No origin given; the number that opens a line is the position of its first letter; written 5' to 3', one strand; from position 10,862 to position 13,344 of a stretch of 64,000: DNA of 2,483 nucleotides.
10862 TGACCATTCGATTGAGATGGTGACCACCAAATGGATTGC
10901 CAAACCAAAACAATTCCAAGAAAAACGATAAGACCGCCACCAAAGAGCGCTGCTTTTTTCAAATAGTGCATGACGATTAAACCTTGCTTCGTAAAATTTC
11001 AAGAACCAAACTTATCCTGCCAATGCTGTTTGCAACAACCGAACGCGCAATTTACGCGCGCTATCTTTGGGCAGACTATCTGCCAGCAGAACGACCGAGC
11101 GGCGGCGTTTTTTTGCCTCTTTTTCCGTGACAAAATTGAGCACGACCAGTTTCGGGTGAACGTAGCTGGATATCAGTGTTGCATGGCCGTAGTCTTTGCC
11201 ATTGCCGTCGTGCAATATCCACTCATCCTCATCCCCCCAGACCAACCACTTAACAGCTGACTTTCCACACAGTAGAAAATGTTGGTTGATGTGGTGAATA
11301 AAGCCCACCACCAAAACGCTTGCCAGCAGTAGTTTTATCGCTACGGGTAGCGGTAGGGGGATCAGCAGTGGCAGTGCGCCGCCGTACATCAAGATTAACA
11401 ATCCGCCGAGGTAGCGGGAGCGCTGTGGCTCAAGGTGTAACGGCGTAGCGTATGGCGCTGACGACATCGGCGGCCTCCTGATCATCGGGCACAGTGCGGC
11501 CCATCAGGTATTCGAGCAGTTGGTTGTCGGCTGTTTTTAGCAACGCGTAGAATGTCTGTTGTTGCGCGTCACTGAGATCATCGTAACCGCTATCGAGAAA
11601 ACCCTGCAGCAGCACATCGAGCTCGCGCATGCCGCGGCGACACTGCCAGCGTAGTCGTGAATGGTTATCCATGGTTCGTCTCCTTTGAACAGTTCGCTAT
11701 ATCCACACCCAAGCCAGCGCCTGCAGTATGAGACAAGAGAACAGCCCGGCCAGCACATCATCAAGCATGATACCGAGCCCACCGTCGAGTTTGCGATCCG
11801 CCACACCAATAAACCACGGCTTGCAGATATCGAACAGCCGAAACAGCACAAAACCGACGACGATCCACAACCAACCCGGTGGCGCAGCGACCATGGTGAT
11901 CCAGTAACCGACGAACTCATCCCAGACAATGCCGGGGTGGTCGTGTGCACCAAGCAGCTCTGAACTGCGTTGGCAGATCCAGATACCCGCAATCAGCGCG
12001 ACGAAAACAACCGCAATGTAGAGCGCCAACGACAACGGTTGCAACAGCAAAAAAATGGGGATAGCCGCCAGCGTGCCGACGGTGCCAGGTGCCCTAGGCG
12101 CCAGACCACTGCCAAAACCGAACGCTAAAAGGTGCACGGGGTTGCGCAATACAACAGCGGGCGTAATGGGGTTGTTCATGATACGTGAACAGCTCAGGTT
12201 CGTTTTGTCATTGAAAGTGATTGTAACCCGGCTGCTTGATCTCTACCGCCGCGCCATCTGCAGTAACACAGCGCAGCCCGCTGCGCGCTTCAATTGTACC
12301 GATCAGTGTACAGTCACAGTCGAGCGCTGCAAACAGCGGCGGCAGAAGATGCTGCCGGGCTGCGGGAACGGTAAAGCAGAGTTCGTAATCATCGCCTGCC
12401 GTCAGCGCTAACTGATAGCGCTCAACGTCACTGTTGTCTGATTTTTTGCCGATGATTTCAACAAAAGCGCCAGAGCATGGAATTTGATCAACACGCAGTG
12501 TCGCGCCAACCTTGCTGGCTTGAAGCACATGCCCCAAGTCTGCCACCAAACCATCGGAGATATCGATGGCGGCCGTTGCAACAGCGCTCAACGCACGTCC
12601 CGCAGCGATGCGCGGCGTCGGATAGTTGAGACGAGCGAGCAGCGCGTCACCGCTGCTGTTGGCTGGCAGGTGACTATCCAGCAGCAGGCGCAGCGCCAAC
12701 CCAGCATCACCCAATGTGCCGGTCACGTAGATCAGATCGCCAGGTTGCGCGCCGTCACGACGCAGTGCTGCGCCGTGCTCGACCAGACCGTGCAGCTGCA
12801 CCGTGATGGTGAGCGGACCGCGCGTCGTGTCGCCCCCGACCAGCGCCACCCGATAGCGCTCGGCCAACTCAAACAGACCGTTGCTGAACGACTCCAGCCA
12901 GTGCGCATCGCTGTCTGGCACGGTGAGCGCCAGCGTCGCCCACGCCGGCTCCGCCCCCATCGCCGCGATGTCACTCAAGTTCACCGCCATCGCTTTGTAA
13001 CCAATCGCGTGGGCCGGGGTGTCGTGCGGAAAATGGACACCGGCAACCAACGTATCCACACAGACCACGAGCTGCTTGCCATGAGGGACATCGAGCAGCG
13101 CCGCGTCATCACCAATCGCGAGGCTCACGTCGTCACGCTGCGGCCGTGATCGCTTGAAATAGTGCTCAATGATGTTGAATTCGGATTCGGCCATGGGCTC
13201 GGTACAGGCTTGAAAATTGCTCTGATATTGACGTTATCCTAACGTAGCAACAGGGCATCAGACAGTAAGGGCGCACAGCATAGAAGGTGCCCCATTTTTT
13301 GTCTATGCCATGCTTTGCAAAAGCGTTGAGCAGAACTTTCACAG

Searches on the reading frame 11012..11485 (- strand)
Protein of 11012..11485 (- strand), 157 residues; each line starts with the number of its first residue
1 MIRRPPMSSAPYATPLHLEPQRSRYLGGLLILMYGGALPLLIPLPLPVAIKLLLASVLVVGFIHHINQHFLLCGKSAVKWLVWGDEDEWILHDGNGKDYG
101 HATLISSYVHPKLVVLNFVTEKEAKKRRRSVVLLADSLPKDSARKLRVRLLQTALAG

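Call 52: search_protein_families(library=pfam, proteins=[window:11012-11485:-], max_evalue=0.00001)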
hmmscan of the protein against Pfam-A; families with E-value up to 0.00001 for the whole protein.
window:11012-11485:- (157 aa): 1 family
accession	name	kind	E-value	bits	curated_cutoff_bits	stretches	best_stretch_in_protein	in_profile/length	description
PF07254.17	Cpta_toxin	-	2.1e-09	38.1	27.3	1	16-153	3-132/133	Membrane-bound toxin component of toxin-antitoxin system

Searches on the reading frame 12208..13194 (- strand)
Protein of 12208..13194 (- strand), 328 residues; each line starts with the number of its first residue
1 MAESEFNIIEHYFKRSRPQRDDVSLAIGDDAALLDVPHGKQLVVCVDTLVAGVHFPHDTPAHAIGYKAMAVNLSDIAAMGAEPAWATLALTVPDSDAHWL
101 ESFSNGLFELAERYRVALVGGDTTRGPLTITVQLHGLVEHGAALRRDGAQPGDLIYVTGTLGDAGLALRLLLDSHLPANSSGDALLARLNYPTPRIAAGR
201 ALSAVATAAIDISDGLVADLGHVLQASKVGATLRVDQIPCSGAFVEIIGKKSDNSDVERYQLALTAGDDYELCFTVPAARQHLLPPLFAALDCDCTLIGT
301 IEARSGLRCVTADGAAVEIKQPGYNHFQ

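Call 52: search_protein_families(library=pfam, proteins=[window:12208-13194:-], max_evalue=0.00001)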
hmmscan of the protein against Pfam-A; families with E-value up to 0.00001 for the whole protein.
window:12208-13194:- (328 aa): 2 families
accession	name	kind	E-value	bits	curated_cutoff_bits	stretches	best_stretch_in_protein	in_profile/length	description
PF00586.29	AIRS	-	8.2e-31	107.2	24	1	28-138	1-112/112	AIR synthase related protein, N-terminal domain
PF02769.27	AIRS_C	-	2.3e-09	38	23.1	1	150-308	1-152/156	AIR synthase related protein, C-terminal domain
